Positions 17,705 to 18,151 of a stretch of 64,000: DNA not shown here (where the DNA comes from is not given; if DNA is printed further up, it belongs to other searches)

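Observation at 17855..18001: Previously unlisted 48-aa ORF with precursor-peptide character between the PqqD-like and rSAM genes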

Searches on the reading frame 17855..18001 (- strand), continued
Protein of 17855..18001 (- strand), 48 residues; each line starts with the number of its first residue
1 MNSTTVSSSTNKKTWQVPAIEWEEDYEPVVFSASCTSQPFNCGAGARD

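Call 61: search_solved_structures(query=A3, max_evalue=10, show_alignments=2)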
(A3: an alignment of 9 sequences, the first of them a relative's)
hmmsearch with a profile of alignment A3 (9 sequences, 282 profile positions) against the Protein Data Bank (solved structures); distinct sequences matched with E-value up to 10: 178 (the best 60 are shown).
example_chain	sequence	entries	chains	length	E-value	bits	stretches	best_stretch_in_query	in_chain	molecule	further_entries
6c2u_A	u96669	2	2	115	9.1e-07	31.6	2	130-150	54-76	phosphate-loop protein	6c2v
8wdb_D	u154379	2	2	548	8.3e-06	28.5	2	127-149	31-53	Probable dipeptide-transport ATP-binding protein ABC transporter DppD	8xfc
8wd9_D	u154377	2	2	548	8.3e-06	28.5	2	127-149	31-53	Probable dipeptide-transport ATP-binding protein ABC transporter DppD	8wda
6fn1_A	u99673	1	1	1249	0.00018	24.1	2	128-149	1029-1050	Human-mouse chimeric ABCB1 (ABCBHM)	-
6fn4_A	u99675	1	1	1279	0.00019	24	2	128-149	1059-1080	Apo form of Human-mouse chimeric ABCB1 (ABCB1HM) in complex with Antigen binding fragment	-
6s7p_A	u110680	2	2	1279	0.0037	19.8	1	128-149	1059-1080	Phosphatidylcholine translocator ABCB4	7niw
7niu_A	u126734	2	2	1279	0.0037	19.7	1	128-149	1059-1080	Isoform 2 of Phosphatidylcholine translocator ABCB4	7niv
5ko2_A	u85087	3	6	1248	0.0047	19.4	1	128-149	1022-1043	Multidrug resistance protein 1A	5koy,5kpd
6ujp_A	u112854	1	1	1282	0.005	19.3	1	128-149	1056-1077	ATP-dependent translocase ABCB1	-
6q81_A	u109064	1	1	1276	0.0051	19.3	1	128-149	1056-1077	P-glycoprotein (ABCB1)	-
6ujw_A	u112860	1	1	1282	0.0051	19.3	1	128-149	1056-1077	ATP-dependent translocase ABCB1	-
6ujt_A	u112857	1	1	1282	0.0051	19.3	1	128-149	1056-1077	ATP-dependent translocase ABCB1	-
6ujs_A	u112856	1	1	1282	0.0051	19.3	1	128-149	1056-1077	ATP-dependent translocase ABCB1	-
6ujr_A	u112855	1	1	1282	0.0051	19.3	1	128-149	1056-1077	ATP-dependent translocase ABCB1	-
4m1m_A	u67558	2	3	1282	0.0051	19.3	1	128-149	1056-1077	Multidrug resistance protein 1A | ATP-dependent translocase ABCB1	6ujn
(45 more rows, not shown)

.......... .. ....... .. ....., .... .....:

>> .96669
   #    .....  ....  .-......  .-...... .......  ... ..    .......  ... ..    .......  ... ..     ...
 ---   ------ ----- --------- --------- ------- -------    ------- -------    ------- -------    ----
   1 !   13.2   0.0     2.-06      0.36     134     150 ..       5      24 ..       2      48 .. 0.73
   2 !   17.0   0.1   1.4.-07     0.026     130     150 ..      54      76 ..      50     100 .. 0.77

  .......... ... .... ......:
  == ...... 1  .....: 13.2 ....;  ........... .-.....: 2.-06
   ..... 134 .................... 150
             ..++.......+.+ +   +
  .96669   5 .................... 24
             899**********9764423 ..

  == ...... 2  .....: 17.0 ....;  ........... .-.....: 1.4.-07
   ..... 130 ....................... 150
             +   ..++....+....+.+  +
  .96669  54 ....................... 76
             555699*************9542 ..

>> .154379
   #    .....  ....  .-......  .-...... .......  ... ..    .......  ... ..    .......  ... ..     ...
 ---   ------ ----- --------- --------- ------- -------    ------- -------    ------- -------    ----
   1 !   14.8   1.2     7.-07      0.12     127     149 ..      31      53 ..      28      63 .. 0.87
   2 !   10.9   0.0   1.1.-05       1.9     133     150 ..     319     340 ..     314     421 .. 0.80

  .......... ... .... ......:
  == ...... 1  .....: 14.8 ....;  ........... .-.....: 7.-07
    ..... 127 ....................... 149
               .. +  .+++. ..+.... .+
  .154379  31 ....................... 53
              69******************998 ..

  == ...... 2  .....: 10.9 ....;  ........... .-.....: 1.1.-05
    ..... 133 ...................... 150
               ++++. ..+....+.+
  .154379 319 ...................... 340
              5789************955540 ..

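Call 62: find_homologous_proteins(query=L012:5197-6087:+, max_evalue=0.00001)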
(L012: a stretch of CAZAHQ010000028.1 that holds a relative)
Query L012:5197-6087:+ (297 aa): 761 proteins with E <= 0.00001 among 8000 candidates; the best 120 are listed.
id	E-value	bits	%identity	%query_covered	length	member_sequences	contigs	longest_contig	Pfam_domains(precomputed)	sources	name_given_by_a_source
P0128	1.5e-184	631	95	100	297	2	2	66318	PF27840.1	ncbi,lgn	-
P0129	3.7e-156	537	80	100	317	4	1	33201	PF27840.1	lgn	-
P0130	9.9e-116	405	64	100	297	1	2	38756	PF27840.1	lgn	-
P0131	4.4e-93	330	56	94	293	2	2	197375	PF27840.1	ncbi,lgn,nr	ncbi:MAG: hypothetical protein KBD01_00970 [Acidobacteria bacterium]|nr:hypothetical protein [Acidob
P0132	4.2e-92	327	55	95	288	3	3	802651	PF27840.1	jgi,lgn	jgi:hypothetical protein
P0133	6.4e-90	320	53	95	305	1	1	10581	PF27840.1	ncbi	-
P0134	2.0e-89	318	57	93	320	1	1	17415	PF27840.1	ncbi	-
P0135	2.1e-87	312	52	97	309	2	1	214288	PF27840.1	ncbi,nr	ncbi:MAG: hypothetical protein Q9Q40_02675 [Acidobacteriota bacterium]|nr:hypothetical protein [Acid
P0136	8.1e-86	306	51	92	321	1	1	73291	PF27840.1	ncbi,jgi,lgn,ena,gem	-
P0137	4.0e-85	304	54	92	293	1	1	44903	PF27840.1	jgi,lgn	jgi:hypothetical protein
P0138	4.4e-85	304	52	97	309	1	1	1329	PF27840.1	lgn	-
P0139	1.6e-84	302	53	96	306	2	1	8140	PF27840.1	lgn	-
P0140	2.0e-84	302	53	90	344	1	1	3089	PF27840.1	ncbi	-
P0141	4.2e-83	298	52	100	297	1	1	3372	PF27840.1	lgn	-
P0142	5.6e-83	297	53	99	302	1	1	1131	PF27840.1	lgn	-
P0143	1.2e-82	296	54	91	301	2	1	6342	PF27840.1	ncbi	-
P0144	4.6e-81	291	53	91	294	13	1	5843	PF27840.1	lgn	-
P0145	3.4e-80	288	51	92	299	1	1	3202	PF27840.1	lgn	-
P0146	6.6e-79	284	51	96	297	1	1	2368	PF27840.1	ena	-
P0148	1.0e-76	277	51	92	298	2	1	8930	PF27840.1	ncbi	-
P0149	3.1e-75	272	51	92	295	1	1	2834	PF27840.1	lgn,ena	-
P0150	5.5e-75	271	54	84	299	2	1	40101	PF27840.1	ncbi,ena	-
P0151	4.9e-74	268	52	89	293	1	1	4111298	PF27840.1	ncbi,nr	ncbi:MAG: hypothetical protein JSV80_02840 [Acidobacteriota bacterium]|nr:MAG: hypothetical protein 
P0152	5.6e-73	264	49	91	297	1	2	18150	PF27840.1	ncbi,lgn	-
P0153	1.9e-70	256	47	98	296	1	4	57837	PF27840.1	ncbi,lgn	-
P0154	4.0e-70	255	48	92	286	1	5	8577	PF27840.1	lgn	-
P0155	6.1e-70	254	49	90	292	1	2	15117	PF27840.1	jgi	jgi:hypothetical protein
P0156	8.9e-70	254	48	89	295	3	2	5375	PF27840.1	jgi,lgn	jgi:hypothetical protein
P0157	3.5e-67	245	48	90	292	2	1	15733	PF27840.1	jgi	jgi:hypothetical protein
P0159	5.1e-27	113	35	79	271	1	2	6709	PF27840.1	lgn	-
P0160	3.4e-26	111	35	88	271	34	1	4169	PF27840.1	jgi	-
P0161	5.4e-26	110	32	88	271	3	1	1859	PF27840.1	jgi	jgi:hypothetical protein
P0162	1.0e-25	109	34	88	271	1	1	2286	PF27840.1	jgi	jgi:hypothetical protein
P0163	1.5e-25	109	34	88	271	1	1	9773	PF27840.1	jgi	jgi:hypothetical protein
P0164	1.5e-25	109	34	88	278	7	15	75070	PF27840.1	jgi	jgi:hypothetical protein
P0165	1.7e-25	108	35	88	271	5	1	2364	PF27840.1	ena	-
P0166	1.9e-25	108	33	88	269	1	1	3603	PF27840.1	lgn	-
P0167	2.2e-25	108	34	88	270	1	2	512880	PF27840.1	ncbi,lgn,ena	-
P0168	2.8e-25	108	34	88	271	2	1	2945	PF27840.1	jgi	jgi:hypothetical protein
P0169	3.1e-25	108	35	88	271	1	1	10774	PF27840.1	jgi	jgi:hypothetical protein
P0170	3.4e-25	107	34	88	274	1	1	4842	PF27840.1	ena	-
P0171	3.7e-25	107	34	88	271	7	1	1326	PF27840.1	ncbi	-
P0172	3.9e-25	107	32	88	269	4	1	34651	PF27840.1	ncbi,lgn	-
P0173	4.0e-25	107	34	88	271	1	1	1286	PF27840.1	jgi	jgi:hypothetical protein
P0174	4.1e-25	107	34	88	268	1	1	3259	PF27840.1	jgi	-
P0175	4.5e-25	107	32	87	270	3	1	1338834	PF27840.1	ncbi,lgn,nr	ncbi:MAG: hypothetical protein KatS3mg023_0882 [Armatimonadota bacterium]|nr:MAG: hypothetical prote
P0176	4.8e-25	107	33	88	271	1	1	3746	PF27840.1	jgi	jgi:hypothetical protein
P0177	4.8e-25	107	34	88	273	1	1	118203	PF27840.1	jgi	jgi:hypothetical protein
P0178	5.2e-25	107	35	88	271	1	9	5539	PF27840.1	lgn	-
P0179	6.8e-25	106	33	87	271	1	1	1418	PF27840.1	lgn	-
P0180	7.8e-25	106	34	87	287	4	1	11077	PF27840.1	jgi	jgi:hypothetical protein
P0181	8.0e-25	106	35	88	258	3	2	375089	PF27840.1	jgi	jgi:hypothetical protein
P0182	9.6e-25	106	33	88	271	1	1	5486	PF27840.1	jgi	-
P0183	1.0e-24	106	63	31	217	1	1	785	PF27840.1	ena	-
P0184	1.1e-24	106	33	88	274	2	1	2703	PF27840.1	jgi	-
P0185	1.3e-24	106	34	88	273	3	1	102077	PF27840.1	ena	-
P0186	1.7e-24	105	34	88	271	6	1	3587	PF27840.1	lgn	-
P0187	2.0e-24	105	34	88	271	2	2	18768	PF27840.1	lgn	-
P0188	2.2e-24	105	33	88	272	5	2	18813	PF27840.1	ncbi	ncbi:MAG: hypothetical protein WA555_20140 [Candidatus Sulfotelmatobacter sp.]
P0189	2.3e-24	105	35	88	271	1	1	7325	PF27840.1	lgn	-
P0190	2.3e-24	105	33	88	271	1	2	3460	PF27840.1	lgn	-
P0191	2.8e-24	104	34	88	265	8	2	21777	PF27840.1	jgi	-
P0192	2.9e-24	104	33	88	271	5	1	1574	PF27840.1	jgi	jgi:hypothetical protein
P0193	3.1e-24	104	32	88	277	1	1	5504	PF27840.1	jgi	jgi:hypothetical protein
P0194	3.1e-24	104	33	88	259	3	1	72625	PF27840.1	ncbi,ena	-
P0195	3.3e-24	104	33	88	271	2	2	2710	PF27840.1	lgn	-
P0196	3.4e-24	104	34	88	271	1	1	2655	PF27840.1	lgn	-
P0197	3.6e-24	104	32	88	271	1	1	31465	PF27840.1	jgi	jgi:hypothetical protein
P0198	3.7e-24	104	33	88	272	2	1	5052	PF27840.1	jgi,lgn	jgi:hypothetical protein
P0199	4.0e-24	104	36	88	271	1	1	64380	PF27840.1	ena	-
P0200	4.5e-24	104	34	88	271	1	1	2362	PF27840.1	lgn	-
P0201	4.8e-24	104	33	88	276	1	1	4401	PF27840.1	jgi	jgi:hypothetical protein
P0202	4.8e-24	104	34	88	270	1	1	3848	PF27840.1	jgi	jgi:hypothetical protein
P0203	5.0e-24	104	34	88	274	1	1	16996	PF27840.1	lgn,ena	-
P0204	5.3e-24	104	32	88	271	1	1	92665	PF01293.26,PF27840.1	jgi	jgi:hypothetical protein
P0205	5.4e-24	104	33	88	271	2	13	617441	PF27840.1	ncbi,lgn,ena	ncbi:MAG: hypothetical protein WA254_20290 [Candidatus Sulfotelmatobacter sp.]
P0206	5.5e-24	103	35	88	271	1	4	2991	PF27840.1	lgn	-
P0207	5.8e-24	103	33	88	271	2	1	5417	PF27840.1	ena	-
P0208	6.3e-24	103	34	88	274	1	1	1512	PF27840.1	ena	-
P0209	6.9e-24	103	33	88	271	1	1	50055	PF27840.1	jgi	jgi:hypothetical protein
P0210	7.5e-24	103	32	88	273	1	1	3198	PF27840.1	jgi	jgi:hypothetical protein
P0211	7.8e-24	103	33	88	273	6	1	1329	PF27840.1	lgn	-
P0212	8.1e-24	103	33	88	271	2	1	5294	PF27840.1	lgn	-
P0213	8.6e-24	103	35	88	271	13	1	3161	PF27840.1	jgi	jgi:hypothetical protein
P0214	8.7e-24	103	34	88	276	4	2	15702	PF27840.1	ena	-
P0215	1.0e-23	103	32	88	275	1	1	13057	PF27840.1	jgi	jgi:hypothetical protein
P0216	1.1e-23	103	34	88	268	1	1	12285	PF27840.1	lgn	-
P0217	1.1e-23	103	34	88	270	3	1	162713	PF27840.1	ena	-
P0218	1.1e-23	102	33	88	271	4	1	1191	PF27840.1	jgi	-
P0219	1.3e-23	102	31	88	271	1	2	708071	PF27840.1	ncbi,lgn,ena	-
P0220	1.4e-23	102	33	88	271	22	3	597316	PF27840.1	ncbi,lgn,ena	ncbi:MAG: hypothetical protein WCA76_12760 [Candidatus Sulfotelmatobacter sp.]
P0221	1.7e-23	102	33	88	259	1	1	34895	PF27840.1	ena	-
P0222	1.8e-23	102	32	88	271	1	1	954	PF27840.1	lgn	-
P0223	1.9e-23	102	33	88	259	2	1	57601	PF27840.1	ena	-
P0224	2.0e-23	102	33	88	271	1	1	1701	PF27840.1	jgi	jgi:hypothetical protein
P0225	2.1e-23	102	33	88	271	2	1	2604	PF27840.1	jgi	jgi:hypothetical protein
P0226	2.1e-23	102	34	88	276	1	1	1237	PF27840.1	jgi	jgi:hypothetical protein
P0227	2.2e-23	102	34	88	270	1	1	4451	PF27840.1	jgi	jgi:hypothetical protein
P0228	2.5e-23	101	34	88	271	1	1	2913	PF27840.1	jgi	jgi:hypothetical protein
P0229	2.7e-23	101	34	87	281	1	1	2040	PF27840.1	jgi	-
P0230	2.8e-23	101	37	88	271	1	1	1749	PF27840.1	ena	-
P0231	2.8e-23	101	33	88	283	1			PF27840.1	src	-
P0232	2.9e-23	101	33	88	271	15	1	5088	PF27840.1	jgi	jgi:hypothetical protein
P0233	3.1e-23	101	34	88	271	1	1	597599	PF27840.1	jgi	jgi:hypothetical protein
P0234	3.1e-23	101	34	88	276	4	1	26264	PF27840.1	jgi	jgi:hypothetical protein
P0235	3.2e-23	101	34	88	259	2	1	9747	PF27840.1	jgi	jgi:hypothetical protein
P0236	3.4e-23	101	33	88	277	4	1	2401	PF27840.1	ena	-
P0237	3.4e-23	101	32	88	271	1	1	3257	PF27840.1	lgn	-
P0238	3.5e-23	101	30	88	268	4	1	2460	PF27840.1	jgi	-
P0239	3.8e-23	101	34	88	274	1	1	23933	PF27840.1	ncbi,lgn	-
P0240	3.9e-23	101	32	88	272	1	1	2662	PF27840.1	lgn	-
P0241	4.0e-23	101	33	88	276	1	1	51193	PF27840.1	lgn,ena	-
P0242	4.4e-23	101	33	88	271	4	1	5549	PF27840.1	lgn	-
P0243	4.6e-23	100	33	88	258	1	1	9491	PF27840.1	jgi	jgi:hypothetical protein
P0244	4.8e-23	100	33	88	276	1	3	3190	PF27840.1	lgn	-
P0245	5.3e-23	100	31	88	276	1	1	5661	PF27840.1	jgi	jgi:hypothetical protein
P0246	5.4e-23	100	33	88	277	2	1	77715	PF27840.1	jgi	-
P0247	6.0e-23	100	34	88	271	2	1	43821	PF27840.1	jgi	jgi:hypothetical protein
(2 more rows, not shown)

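Call 65: find_encoding_contigs(protein=P0220, flank=7000, max_places=2)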
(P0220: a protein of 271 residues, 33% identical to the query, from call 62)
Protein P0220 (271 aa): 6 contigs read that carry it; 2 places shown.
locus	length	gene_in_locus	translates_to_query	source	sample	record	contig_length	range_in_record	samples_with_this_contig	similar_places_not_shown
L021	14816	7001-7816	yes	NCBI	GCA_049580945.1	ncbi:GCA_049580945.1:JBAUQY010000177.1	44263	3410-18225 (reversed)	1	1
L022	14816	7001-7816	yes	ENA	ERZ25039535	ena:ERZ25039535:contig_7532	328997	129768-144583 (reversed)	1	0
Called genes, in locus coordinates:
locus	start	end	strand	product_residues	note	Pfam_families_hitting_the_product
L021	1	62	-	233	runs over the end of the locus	PF00005:ABC_tran, PF02463:SMC_N (weak), PF13304:AAA_21 (faint)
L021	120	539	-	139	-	PF00072:Response_reg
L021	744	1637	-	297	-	PF02567:PhzC-PhzF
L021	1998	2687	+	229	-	PF00578:AhpC-TSA, PF08534:Redoxin, PF10417:1-cysPrx_C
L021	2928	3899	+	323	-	PF00291:PALP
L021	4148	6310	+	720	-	-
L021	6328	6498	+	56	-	-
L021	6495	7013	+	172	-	-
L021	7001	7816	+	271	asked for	PF27840:ScmC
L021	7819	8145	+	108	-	PF05402:PqqD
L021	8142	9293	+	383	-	PF04055:Radical_SAM, PF13186:SPASM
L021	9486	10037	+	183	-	-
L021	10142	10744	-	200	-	PF03891:DUF333 (faint)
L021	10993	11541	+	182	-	PF00856:SET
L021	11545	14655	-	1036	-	PF00873:ACR_tran, PF02355:SecD_SecF_C (faint), PF03176:MMPL (faint)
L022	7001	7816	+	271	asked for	PF27840:ScmC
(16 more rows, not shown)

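Call 70: predict_structure(alignment_id=A4)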
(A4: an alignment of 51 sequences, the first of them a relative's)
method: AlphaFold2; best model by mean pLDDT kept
length: 297 residues; sequences in the alignment: 51
mean_pLDDT: 92.2   pTM: 0.87
mean pLDDT of the five models: 92.2, 91.9, 91.6, 91.1, 90.6
residues with pLDDT >= 90: 245; 70-90: 25; 50-70: 26; < 50: 1
segments of 3 or more residues with pLDDT < 50: none
pLDDT, mean of each block of 10 residues (from residue 1): 97 89 94 97 96 84 94 97 98 96 97 98 97 96 97 97 95 96 96 98 98 97 97 98 97 97 87 62 59 56
secondary structure, 60 per line:
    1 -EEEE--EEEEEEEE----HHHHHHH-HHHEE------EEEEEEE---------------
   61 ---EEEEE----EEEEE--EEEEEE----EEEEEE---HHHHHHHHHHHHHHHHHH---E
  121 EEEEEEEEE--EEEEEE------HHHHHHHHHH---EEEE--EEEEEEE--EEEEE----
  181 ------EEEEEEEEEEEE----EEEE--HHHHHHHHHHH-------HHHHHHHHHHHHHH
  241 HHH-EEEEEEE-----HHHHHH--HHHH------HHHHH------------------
elements in order: E2-5 E8-15 H20-26 E39-45 E64-68 E73-77 E80-85 E90-95 H99-116 E120-129 E132-137 H144-153 E157-160 E163-169 E172-176 E187-198 E203-206 H209-219 H227-243 E245-251 H257-262 H265-268 H275-279
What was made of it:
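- On HprK/P-PEPCK fold P-loop kinase superfamily (the ScmC-like neighbour): The AF2 model has pLDDT 92 (call 70).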

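Call 84: find_related_loci(query=A5, collection=metagenome_contigs, flank=7000)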
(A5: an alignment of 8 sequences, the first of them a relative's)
Query A5 (59 aa) in metagenome_contigs; peptide patterns used: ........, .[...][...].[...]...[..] (x = any residue, [..] = any of these).
125 stretches matched a pattern; 34 encode a relative of the query (tblastn E <= 1e-3); 34 distinct loci.
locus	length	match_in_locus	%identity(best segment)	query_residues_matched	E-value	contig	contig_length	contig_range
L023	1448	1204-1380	63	1-59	1e-20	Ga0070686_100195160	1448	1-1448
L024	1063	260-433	63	1-59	9e-19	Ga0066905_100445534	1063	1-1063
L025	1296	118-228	78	23-59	3e-18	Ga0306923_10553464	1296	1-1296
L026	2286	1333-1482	67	8-58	2e-17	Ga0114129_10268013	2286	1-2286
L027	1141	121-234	74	21-58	7e-17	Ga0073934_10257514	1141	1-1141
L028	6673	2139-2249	73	23-59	8e-17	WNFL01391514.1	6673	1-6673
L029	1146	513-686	58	1-58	2e-16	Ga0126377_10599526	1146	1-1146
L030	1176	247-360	74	14-52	2e-16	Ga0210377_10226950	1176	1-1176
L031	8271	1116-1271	58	1-52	3e-16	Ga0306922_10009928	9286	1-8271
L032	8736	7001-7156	58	1-52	3e-16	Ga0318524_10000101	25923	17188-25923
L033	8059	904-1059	58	1-52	3e-16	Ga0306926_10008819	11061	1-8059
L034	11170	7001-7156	58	1-52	3e-16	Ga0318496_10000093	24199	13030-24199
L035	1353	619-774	58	1-52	4e-16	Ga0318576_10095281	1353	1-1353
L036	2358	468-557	90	23-52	7e-16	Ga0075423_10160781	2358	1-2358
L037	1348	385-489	74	23-57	6e-16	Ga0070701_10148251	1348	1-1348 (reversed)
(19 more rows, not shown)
